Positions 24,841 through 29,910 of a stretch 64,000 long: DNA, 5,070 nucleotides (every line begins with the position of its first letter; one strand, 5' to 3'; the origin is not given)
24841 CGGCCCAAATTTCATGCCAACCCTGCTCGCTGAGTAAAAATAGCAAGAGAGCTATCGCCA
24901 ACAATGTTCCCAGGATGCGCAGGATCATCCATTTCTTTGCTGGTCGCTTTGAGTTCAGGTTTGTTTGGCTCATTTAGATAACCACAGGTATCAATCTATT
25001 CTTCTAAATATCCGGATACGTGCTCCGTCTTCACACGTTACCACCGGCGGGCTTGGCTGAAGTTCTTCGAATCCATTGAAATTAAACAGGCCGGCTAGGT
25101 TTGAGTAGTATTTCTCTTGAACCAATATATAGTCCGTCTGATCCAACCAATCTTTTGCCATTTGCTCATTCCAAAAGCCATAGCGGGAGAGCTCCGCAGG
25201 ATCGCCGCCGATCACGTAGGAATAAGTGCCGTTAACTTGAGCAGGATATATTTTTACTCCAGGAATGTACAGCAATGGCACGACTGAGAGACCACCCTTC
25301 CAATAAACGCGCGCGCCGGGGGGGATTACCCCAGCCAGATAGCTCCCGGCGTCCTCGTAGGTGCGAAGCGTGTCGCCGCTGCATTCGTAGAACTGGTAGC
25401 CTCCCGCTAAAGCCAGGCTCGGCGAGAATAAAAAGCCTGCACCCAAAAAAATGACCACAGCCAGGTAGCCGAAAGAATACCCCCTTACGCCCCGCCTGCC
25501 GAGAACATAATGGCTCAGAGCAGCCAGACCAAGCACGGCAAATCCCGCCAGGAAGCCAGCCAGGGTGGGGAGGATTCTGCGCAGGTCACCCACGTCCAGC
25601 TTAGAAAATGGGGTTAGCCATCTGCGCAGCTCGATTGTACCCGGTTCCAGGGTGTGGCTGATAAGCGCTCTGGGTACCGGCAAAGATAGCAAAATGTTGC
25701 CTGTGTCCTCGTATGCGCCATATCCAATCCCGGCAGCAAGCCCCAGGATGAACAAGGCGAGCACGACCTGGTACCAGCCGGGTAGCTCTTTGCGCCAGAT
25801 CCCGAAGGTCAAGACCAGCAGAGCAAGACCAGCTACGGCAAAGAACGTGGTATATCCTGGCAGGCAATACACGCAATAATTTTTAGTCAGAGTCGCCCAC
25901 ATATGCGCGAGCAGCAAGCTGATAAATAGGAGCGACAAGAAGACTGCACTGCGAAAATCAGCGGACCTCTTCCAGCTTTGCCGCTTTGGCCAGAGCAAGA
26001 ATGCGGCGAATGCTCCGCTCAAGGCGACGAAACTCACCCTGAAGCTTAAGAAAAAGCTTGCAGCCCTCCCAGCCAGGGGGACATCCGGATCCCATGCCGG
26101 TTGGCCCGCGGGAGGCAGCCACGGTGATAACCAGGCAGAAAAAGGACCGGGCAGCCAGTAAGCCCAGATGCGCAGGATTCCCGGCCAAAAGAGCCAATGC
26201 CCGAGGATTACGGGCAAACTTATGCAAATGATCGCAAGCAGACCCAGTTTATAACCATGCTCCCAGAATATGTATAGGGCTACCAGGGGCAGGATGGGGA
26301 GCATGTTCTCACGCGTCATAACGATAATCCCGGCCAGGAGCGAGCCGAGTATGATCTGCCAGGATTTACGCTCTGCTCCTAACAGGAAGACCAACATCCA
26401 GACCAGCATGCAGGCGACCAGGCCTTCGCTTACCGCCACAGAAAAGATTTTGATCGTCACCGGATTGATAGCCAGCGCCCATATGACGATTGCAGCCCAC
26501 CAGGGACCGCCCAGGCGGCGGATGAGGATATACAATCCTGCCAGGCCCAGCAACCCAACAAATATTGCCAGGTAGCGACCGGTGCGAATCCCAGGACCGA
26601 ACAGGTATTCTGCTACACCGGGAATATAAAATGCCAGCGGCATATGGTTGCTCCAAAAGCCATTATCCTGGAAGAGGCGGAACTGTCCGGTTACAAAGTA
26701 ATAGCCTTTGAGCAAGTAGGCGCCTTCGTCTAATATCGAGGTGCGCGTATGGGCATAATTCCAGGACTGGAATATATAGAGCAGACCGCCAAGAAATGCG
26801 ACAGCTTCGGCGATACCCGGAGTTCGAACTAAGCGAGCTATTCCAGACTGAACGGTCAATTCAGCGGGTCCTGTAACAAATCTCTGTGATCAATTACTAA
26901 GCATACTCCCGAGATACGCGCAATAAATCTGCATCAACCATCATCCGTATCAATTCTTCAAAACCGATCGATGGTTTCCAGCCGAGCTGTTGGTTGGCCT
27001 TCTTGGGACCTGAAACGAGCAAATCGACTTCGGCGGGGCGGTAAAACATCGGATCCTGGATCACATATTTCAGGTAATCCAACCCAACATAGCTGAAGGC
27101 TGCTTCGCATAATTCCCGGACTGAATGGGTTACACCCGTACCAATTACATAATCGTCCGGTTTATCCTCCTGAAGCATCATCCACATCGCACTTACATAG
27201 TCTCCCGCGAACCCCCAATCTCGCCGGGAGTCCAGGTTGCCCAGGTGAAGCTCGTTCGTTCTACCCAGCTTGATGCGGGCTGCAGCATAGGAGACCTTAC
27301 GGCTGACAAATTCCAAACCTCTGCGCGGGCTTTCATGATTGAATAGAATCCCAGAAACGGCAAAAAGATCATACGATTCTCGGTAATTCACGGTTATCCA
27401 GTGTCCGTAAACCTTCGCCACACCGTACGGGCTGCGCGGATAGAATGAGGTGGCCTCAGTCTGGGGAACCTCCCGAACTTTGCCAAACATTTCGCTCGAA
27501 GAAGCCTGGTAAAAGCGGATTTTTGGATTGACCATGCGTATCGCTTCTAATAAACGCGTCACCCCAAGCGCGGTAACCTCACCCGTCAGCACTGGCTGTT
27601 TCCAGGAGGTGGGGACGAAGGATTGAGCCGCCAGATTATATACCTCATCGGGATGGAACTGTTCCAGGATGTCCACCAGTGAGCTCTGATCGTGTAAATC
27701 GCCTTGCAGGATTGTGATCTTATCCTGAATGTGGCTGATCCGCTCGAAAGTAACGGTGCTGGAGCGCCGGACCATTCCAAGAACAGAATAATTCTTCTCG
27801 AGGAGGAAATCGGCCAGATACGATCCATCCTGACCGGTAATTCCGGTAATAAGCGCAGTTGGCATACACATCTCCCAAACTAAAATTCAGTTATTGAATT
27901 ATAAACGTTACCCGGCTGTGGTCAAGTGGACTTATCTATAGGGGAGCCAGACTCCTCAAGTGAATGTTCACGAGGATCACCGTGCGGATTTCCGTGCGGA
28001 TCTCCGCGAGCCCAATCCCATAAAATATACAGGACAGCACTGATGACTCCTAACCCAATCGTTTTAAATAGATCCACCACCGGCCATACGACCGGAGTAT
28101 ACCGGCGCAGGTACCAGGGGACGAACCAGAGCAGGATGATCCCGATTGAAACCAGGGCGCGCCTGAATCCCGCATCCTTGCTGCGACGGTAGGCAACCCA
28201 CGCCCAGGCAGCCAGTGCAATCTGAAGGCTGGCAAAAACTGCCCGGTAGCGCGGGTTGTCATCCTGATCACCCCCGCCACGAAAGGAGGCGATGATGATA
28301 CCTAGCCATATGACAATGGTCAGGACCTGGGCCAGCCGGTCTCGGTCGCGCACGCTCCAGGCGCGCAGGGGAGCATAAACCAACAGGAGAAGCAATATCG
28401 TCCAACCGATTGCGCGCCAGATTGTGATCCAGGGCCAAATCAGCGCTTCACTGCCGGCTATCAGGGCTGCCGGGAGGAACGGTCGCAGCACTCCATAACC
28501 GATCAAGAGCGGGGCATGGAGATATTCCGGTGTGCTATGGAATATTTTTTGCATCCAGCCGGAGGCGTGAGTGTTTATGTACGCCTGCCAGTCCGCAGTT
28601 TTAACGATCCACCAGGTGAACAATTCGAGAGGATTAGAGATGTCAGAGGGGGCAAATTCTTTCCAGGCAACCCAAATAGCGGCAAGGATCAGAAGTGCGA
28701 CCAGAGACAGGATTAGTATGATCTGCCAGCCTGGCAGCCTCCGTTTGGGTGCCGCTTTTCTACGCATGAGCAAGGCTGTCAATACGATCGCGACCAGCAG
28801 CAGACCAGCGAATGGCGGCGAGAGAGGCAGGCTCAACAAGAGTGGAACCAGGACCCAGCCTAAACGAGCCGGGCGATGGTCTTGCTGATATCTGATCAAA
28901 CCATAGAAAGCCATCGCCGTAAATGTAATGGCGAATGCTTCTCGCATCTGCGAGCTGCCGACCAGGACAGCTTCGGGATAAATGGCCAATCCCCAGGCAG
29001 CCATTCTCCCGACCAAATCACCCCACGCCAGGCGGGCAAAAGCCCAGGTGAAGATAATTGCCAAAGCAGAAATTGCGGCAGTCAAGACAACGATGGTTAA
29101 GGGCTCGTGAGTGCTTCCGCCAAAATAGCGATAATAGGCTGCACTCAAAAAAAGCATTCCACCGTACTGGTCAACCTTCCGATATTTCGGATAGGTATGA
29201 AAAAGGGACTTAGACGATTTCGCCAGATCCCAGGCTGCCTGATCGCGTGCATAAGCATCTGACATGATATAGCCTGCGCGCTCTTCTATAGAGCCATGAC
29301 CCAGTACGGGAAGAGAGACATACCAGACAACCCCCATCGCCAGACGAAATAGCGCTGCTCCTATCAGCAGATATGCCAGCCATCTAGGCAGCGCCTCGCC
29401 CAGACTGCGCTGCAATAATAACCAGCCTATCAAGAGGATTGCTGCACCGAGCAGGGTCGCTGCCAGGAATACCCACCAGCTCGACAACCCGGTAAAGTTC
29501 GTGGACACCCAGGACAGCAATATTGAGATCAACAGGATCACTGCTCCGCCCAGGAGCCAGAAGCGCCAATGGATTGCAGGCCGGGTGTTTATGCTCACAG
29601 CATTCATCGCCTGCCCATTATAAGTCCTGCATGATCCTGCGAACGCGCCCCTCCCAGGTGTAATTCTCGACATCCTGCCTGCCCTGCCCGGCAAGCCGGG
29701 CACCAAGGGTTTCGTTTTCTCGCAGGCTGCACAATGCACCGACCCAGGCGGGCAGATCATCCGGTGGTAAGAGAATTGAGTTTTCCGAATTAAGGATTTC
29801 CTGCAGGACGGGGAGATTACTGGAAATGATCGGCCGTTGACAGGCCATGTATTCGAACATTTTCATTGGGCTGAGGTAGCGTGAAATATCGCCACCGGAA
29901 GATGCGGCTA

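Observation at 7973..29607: Candidate undescribed system: one polyprenyl-phosphate GT2 and two MprF-flippase-like proteins serving seven to eight GT-C-type membrane glycosyltransferases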

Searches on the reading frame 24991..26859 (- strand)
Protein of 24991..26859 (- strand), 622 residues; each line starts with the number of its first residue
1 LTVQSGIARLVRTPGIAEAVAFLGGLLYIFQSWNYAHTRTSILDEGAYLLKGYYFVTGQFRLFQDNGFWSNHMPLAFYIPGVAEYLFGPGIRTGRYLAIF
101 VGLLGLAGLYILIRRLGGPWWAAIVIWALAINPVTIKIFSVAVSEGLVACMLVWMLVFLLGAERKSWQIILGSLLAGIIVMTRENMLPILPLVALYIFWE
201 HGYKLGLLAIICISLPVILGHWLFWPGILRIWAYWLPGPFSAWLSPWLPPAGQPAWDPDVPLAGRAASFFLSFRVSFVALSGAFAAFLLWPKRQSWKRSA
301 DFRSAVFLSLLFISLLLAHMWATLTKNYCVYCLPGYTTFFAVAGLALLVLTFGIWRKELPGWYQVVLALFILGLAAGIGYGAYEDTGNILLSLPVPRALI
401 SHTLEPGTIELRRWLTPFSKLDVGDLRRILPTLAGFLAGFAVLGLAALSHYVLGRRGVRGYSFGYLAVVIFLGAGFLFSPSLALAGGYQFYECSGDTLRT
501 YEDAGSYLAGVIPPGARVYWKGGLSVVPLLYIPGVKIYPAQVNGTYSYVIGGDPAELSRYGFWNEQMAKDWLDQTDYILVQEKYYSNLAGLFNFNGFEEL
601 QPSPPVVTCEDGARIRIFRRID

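Call 4: search_protein_families(library=pfam, proteins=[window:24991-26859:-], max_evalue=0.01)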
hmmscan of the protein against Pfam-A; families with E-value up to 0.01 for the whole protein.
window:24991-26859:- (622 aa): 1 family
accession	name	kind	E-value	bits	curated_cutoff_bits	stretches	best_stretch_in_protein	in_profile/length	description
PF13231.12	PMT_2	-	7.4e-05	23.4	26.1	1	72-205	2-136/160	Dolichyl-phosphate-mannose-protein mannosyltransferase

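Call 9: search_protein_families(library=ncbifam, proteins=[window:24991-26859:-], max_evalue=0.01)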
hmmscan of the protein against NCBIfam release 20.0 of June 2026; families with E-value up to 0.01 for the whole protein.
window:24991-26859:- (622 aa): 0 families

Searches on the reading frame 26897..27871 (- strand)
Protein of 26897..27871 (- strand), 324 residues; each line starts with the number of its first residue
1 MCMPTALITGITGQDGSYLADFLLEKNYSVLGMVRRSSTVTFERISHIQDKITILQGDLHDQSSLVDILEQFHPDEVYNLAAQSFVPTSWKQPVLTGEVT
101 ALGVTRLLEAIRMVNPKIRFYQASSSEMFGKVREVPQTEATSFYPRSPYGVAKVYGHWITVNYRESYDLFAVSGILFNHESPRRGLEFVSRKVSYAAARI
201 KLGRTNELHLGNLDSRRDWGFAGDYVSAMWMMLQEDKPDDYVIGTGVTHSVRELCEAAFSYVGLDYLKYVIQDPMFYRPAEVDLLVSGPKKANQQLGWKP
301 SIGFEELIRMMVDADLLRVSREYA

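Call 4: search_protein_families(library=pfam, proteins=[window:26897-27871:-], max_evalue=0.01)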
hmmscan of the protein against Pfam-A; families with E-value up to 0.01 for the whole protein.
window:26897-27871:- (324 aa): 6 families
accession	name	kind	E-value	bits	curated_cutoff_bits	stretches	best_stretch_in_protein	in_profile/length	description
PF16363.11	GDP_Man_Dehyd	-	5.1e-130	434.2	27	1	7-311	1-332/332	GDP-mannose 4,6 dehydratase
PF01370.27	Epimerase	-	3e-72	243.4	20.9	1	6-244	1-240/240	NAD dependent epimerase/dehydratase family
PF04321.23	RmlD_sub_bind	-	5.1e-09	36.1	27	1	7-176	4-152/287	RmlD substrate binding domain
PF05368.20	NmrA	-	1.3e-05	25.4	27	1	7-71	6-69/298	NmrA-like family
PF02719.21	Polysacc_synt_2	-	6.9e-05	22.6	20.2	1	7-110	2-114/293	Polysaccharide biosynthesis protein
PF13460.12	NAD_binding_10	-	0.003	17.9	27.2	1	10-71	1-60/184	NAD(P)H-binding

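Call 28: search_protein_families(library=ncbifam, proteins=[window:26897-27871:-], max_evalue=0.00001)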
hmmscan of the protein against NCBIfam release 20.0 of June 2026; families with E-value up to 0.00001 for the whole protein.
window:26897-27871:- (324 aa): 12 families
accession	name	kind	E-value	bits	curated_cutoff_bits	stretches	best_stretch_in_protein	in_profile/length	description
TIGR01472.1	gmd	equivalog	6.5e-129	430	415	1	5-316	2-339/342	GDP-mannose 4,6-dehydratase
TIGR01181.1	dTDP_gluc_dehyt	equivalog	5.8e-29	101.2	365.1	1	6-313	2-309/321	dTDP-glucose 4,6-dehydratase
TIGR04180.1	EDH_00030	hypoth_equivalog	1.9e-26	92.8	475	1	7-301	2-295/297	NAD-dependent 4,6-dehydratase LegB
TIGR01179.1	galE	equivalog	1.8e-24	86.2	262.3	1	7-173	3-170/332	UDP-glucose 4-epimerase GalE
TIGR02622.1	CDP_4_6_dhtase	equivalog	5.7e-21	75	278.45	1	6-117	7-121/352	CDP-glucose 4,6-dehydratase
NF007956.0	PRK10675.1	subfamily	1.7e-13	50.4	394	1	6-157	3-157/338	UDP-glucose 4-epimerase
NF007582.0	PRK10217.1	equivalog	9.4e-12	44.7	698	1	6-245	4-253/355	dTDP-glucose 4,6-dehydratase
NF007490.0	PRK10084.1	subfamily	1.1e-11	44.3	649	1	7-313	4-332/361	dTDP-glucose 4,6-dehydratase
NF043036.1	ErythonDh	equivalog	8.6e-11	41.6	325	1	7-163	4-163/321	D-erythronate dehydrogenase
NF011728.1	PRK15181.1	equivalog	1.6e-08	34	760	1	7-179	19-195/348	Vi polysaccharide biosynthesis UDP-N-acetylglucosaminuronic acid C-4 epimerase TviC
NF052578.1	StrlDmthSdmBMthl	equivalog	1.8e-07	31.2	600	1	5-165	2-150/328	sterol demethylase protein SdmB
TIGR01214.1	rmlD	equivalog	1.9e-06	27.2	224.05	1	7-181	3-155/285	dTDP-4-dehydrorhamnose reductase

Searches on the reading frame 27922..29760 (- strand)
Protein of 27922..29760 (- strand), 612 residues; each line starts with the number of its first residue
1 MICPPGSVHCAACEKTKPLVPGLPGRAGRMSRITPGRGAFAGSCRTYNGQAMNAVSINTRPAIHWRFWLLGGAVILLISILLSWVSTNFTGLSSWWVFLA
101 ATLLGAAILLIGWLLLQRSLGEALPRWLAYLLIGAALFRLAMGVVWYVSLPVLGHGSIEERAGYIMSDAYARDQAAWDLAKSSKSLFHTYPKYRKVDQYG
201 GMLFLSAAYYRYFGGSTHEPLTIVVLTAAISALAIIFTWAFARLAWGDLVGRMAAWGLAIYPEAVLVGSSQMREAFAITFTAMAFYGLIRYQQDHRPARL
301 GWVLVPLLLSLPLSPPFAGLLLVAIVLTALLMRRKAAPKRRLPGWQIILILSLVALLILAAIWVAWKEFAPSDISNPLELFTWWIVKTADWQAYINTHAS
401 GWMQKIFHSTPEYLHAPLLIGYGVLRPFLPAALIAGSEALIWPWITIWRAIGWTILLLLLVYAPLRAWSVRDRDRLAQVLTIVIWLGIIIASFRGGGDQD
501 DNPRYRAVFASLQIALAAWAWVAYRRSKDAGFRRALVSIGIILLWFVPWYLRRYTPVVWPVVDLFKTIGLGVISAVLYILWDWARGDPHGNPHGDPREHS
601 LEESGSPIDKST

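Call 4: search_protein_families(library=pfam, proteins=[window:27922-29760:-], max_evalue=0.01)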
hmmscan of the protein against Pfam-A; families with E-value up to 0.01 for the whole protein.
window:27922-29760:- (612 aa): 0 families

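Call 9: search_protein_families(library=ncbifam, proteins=[window:27922-29760:-], max_evalue=0.01)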
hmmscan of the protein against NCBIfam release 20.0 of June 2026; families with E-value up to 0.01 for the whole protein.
window:27922-29760:- (612 aa): 0 families

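Call 13: find_homologous_proteins(query=window:27922-29760:-)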
Query window:27922-29760:- (612 aa): 705 proteins with E <= 0.001 among 8000 candidates; the best 120 are listed.
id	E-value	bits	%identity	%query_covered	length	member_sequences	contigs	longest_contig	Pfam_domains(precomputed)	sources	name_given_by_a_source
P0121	0.0e+0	1192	100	88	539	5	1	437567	-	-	-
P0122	2.8e-193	662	57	87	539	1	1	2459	-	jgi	jgi:hypothetical protein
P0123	9.7e-192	657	57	85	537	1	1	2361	-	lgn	-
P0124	2.5e-189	649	57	84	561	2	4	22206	-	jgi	jgi:hypothetical protein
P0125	8.1e-189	647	57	84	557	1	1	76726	-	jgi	jgi:hypothetical protein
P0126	8.5e-188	644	55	91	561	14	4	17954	-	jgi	jgi:hypothetical protein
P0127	1.3e-187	643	57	86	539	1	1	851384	-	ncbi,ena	-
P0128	1.8e-187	643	56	86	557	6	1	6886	-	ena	-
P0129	1.3e-186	640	53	89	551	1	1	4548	-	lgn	-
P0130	1.5e-186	640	53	88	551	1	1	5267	-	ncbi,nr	ncbi:MAG TPA: hypothetical protein VN363_06520 [Anaerolineales bacterium]|nr:hypothetical protein [A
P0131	2.7e-186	639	56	87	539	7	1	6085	-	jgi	jgi:hypothetical protein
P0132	2.9e-186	639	56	85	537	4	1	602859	-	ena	-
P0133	2.9e-186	639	55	87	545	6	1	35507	-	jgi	jgi:hypothetical protein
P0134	5.4e-186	638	57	82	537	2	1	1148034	-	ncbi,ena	-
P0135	1.2e-185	637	53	89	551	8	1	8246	-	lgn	-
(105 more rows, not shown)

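Call 44: search_solved_structures(query=A3, max_evalue=10)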
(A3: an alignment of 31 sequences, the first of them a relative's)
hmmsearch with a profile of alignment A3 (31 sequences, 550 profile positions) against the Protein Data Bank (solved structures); distinct sequences matched with E-value up to 10: 1.
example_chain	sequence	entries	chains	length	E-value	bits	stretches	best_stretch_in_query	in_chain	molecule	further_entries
12dv_B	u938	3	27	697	0.9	11.2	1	241-288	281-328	Flagellar biosynthesis protein FlhA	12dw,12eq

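Call 47: search_protein_families(library=pfam, alignment_id=A3, max_evalue=0.01)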
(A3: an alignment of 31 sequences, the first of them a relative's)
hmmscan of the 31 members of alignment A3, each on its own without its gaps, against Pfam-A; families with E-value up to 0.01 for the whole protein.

A. member 1, P0121 (539 aa): 1 family
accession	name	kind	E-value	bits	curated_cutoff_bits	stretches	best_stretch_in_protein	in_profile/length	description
PF13231.12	PMT_2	-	0.0096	16.6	26.1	1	149-287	23-155/160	Dolichyl-phosphate-mannose-protein mannosyltransferase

B. families by the number of members that match (of 31 scanned): 8 families
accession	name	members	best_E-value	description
PF13231.12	PMT_2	20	1.4e-06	Dolichyl-phosphate-mannose-protein mannosyltransferase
PF09991.14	DUF2232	4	0.00048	Predicted membrane protein (DUF2232)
PF05858.17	BIV_Env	2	0.00063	Bovine immunodeficiency virus surface protein (SU)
PF10101.14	DUF2339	1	0.0001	Predicted membrane protein (DUF2339)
PF09913.15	DUF2142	1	0.0014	Predicted membrane protein (DUF2142)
PF00003.28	7tm_3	1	0.0018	7 transmembrane sweet-taste receptor of 3 GCPR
PF11190.13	DUF2976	1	0.008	Protein of unknown function (DUF2976)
PF13210.11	DUF4018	1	0.009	Domain of unknown function (DUF4018)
